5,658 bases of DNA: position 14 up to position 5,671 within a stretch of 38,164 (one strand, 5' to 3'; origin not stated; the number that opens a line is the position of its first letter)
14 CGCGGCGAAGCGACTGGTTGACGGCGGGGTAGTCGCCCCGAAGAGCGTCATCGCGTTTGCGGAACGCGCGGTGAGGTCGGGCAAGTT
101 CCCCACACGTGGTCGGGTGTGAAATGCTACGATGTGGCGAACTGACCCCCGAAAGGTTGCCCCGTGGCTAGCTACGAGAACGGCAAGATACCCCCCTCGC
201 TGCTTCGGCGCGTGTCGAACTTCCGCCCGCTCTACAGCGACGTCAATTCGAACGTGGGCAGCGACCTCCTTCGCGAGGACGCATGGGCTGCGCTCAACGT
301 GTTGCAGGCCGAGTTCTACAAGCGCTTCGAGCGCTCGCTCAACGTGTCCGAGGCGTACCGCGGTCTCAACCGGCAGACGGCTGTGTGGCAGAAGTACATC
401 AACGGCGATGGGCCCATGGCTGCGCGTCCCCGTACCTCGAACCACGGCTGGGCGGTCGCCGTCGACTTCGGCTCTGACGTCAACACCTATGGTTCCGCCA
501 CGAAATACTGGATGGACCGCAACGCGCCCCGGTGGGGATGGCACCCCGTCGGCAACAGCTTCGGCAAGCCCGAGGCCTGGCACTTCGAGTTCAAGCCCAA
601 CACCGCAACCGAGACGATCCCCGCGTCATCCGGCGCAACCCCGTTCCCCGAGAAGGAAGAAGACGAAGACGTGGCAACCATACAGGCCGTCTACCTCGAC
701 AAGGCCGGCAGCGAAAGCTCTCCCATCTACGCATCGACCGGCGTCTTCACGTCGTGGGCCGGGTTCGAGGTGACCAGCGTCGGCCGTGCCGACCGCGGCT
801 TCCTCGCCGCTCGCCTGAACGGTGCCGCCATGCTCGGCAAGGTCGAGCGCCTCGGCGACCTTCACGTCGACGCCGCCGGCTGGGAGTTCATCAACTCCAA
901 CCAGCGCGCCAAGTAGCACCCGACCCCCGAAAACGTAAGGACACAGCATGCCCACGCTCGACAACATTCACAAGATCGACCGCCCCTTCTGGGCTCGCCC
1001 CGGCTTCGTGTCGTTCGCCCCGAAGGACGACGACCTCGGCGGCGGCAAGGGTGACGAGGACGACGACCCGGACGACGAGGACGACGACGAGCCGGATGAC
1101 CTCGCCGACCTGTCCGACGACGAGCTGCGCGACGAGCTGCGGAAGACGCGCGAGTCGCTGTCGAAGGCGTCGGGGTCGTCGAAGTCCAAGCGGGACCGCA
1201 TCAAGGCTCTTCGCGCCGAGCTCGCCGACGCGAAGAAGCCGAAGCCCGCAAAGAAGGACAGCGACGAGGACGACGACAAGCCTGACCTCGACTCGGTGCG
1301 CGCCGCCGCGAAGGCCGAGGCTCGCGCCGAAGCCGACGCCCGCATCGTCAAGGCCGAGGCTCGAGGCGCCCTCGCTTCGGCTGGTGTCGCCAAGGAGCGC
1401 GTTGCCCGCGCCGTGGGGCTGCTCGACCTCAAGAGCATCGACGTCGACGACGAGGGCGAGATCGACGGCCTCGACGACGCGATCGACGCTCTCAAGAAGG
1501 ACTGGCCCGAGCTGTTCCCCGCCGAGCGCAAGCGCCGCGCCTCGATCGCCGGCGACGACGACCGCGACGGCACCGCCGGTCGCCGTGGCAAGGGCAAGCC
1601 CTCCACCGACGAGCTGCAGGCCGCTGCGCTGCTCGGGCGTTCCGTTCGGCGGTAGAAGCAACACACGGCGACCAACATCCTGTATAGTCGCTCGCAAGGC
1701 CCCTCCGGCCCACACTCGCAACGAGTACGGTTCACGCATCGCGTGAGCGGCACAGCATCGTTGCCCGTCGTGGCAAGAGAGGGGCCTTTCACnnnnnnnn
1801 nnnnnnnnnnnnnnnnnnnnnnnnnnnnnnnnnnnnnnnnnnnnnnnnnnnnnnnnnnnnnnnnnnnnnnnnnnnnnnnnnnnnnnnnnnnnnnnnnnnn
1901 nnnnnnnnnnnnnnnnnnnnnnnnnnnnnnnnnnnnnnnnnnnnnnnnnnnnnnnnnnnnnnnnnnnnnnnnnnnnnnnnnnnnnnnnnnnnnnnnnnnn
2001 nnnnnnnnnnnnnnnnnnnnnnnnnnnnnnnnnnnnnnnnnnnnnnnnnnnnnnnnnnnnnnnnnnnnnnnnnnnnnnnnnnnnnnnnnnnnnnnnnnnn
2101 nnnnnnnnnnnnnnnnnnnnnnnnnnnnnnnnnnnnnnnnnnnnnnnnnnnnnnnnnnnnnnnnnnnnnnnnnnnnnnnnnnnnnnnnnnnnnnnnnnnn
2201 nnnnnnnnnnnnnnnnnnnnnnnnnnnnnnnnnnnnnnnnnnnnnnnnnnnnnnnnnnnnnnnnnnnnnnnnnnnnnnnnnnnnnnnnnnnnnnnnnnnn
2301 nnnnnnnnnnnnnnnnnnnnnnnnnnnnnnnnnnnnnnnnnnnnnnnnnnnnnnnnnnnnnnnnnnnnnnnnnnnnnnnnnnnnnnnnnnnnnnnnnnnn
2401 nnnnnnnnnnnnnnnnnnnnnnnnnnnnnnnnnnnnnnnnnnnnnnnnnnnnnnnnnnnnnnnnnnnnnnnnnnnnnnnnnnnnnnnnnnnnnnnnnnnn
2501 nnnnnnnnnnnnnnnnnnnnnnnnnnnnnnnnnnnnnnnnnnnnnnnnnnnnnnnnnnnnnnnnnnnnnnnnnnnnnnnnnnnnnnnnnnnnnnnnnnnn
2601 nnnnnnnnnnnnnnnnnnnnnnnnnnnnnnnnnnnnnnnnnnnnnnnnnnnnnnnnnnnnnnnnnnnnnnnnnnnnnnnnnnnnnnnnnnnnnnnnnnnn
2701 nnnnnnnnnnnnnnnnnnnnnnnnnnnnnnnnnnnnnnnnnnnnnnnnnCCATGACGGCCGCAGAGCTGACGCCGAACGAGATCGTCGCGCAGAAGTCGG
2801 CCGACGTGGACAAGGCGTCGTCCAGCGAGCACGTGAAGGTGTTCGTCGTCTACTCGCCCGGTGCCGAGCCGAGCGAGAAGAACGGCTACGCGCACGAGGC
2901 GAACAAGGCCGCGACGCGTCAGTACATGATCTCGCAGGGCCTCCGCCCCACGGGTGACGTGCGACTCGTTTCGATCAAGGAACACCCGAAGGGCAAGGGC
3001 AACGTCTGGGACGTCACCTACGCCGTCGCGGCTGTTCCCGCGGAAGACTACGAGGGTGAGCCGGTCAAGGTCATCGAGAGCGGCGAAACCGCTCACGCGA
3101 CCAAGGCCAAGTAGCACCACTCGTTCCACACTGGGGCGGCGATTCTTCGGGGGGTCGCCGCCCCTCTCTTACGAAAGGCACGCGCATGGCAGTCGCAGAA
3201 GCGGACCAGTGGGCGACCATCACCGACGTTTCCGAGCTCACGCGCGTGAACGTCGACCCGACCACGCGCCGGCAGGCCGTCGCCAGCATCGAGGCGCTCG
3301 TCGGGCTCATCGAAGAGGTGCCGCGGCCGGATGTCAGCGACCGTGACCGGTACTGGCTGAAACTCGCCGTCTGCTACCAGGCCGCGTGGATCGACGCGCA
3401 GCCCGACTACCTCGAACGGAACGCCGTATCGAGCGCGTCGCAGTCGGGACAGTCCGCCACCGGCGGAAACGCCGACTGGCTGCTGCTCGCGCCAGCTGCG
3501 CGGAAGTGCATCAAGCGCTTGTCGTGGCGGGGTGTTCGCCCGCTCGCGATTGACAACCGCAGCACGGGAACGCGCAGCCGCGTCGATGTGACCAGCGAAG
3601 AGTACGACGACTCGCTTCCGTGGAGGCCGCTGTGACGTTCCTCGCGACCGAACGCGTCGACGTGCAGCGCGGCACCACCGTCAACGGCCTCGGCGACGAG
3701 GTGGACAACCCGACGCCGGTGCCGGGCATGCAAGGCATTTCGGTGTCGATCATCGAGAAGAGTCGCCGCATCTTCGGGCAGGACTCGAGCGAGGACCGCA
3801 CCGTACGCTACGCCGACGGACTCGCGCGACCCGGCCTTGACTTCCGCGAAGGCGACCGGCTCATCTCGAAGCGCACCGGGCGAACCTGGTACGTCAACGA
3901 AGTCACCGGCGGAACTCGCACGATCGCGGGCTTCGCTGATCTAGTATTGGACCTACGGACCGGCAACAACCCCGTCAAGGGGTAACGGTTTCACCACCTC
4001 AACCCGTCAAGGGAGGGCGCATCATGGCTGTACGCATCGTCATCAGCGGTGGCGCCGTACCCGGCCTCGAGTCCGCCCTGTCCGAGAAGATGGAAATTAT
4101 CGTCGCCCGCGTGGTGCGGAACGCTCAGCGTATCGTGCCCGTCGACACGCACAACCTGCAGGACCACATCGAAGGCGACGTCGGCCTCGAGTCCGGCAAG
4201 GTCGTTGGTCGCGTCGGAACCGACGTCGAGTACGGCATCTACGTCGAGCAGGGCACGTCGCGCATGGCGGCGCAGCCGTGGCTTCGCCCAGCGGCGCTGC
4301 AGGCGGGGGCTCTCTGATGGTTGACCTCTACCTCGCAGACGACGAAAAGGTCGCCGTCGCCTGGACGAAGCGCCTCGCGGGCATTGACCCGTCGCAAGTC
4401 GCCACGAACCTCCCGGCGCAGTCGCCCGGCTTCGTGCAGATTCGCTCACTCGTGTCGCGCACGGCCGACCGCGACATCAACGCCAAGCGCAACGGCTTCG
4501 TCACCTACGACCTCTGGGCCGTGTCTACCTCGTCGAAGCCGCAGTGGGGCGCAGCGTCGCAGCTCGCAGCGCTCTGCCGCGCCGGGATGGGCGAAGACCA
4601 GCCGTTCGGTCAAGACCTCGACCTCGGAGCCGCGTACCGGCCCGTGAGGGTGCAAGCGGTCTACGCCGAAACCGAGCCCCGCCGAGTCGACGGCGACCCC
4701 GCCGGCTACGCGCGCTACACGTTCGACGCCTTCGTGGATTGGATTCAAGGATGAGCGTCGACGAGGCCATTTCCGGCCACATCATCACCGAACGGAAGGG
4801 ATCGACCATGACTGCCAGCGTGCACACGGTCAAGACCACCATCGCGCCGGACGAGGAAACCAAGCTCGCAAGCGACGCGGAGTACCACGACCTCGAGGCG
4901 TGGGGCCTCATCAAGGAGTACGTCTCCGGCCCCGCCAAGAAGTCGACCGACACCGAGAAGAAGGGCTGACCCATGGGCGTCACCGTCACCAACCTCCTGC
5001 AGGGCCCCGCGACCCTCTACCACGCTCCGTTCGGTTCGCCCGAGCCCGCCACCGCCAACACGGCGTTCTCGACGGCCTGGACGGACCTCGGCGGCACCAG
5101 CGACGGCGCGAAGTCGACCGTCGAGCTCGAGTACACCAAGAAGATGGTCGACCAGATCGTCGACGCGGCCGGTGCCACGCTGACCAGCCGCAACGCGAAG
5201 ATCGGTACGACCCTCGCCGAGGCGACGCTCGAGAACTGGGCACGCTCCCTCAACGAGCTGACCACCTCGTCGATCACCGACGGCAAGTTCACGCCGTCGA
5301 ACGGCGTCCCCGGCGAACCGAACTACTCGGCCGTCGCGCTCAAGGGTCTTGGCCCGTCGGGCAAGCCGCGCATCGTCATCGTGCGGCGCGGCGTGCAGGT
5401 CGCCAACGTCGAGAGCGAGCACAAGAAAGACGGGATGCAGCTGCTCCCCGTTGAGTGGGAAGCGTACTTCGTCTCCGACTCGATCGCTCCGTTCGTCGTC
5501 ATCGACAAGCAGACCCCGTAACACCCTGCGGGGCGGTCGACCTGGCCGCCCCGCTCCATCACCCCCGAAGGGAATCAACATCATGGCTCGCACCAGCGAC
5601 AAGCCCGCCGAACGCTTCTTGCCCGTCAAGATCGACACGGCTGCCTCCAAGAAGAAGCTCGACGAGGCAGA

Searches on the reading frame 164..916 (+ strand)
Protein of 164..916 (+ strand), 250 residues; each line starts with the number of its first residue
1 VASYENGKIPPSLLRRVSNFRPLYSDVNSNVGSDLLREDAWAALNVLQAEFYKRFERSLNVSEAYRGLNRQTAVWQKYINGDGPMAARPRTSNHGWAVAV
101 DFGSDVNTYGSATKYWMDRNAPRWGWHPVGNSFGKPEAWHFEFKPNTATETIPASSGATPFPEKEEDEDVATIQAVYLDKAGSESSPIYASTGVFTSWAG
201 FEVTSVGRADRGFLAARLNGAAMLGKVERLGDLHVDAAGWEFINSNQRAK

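Call 25: search_protein_families(library=pfam, proteins=[window:164-916:+], max_evalue=0.01)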
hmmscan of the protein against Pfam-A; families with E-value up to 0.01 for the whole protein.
window:164-916:+ (250 aa): 1 family
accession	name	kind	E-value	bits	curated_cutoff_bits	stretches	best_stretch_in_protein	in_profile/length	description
PF02557.22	VanY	-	5.2e-08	33.2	25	1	36-145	4-131/132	D-alanyl-D-alanine carboxypeptidase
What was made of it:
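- Checked: The VanY-type endolysin candidate is at 164-916 (call 25).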

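Call 77: search_protein_families(library=ncbifam, proteins=[window:164-913:+], max_evalue=0.1)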
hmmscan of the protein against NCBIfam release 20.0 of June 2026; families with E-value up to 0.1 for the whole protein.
window:164-913:+ (250 aa): 2 families
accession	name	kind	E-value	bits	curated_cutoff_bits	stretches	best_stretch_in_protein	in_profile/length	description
NF007557.0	PRK10178.1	equivalog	0.0084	15.8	176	1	35-102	41-106/188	D-alanyl-D-alanine dipeptidase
NF041194.1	LD_carboxy_LdcB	exception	0.033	14.2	275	1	42-126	40-131/180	LD-carboxypeptidase LdcB/DacB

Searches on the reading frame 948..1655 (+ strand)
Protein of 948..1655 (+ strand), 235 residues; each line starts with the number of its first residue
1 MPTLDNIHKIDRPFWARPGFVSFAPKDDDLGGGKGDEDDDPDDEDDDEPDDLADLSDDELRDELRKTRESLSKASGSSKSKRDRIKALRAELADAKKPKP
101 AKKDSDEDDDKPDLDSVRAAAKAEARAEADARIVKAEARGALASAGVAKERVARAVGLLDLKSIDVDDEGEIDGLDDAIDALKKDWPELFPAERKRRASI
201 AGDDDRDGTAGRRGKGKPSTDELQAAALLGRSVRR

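Call 25: search_protein_families(library=pfam, proteins=[window:948-1655:+], max_evalue=0.01)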
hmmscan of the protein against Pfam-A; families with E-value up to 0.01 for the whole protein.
window:948-1655:+ (235 aa): 2 families
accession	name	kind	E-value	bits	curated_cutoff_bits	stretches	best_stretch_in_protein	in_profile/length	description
PF06810.17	Phage_scaffold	-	8.4e-13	49.1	35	1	51-196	19-154/170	Phage capsid assembly scaffolding protein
PF05764.18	YL1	-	0.0057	17.2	29.2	1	36-145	43-167/239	YL1 nuclear protein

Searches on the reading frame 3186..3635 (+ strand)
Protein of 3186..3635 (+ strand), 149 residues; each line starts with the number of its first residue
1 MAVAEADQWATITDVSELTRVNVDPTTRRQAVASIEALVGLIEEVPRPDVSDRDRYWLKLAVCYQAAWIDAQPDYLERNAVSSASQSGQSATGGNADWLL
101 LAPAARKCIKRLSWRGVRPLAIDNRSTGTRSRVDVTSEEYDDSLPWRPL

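Call 7: search_protein_families(library=pfam, proteins=[window:3186-3635:+], max_evalue=0.01)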
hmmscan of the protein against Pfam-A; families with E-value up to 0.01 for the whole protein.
window:3186-3635:+ (149 aa): 0 families

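Call 8: search_protein_families(library=phrogs, proteins=[window:3186-3635:+], max_evalue=0.001)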
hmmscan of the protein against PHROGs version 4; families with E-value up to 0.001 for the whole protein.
window:3186-3635:+ (149 aa): 1 family
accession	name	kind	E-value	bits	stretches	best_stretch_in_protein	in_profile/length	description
phrog_22288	-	unknown function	3.7e-20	73.6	1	7-149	2-150/151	-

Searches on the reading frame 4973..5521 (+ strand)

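Call 7: search_protein_families(library=pfam, proteins=[window:4973-5521:+], max_evalue=0.01)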
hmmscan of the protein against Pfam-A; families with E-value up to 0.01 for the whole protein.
window:4973-5521:+ (182 aa): 1 family
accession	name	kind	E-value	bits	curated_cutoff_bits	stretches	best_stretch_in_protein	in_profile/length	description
PF25681.1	Phage_TTP_17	-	0.00019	21.7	27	1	13-171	14-173/190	Phage tail tube protein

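Call 8: search_protein_families(library=phrogs, proteins=[window:4973-5521:+], max_evalue=0.001)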
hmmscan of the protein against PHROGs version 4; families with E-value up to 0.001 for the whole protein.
window:4973-5521:+ (182 aa): 3 families
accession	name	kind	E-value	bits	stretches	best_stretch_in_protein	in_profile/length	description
phrog_2175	-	other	3.5e-17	63.7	1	1-180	1-182/188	protein with Ig domain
phrog_21417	-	unknown function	2.8e-06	27.8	1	3-90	7-101/270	-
phrog_885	-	tail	6.5e-05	23.1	1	37-165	40-176/338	major tail protein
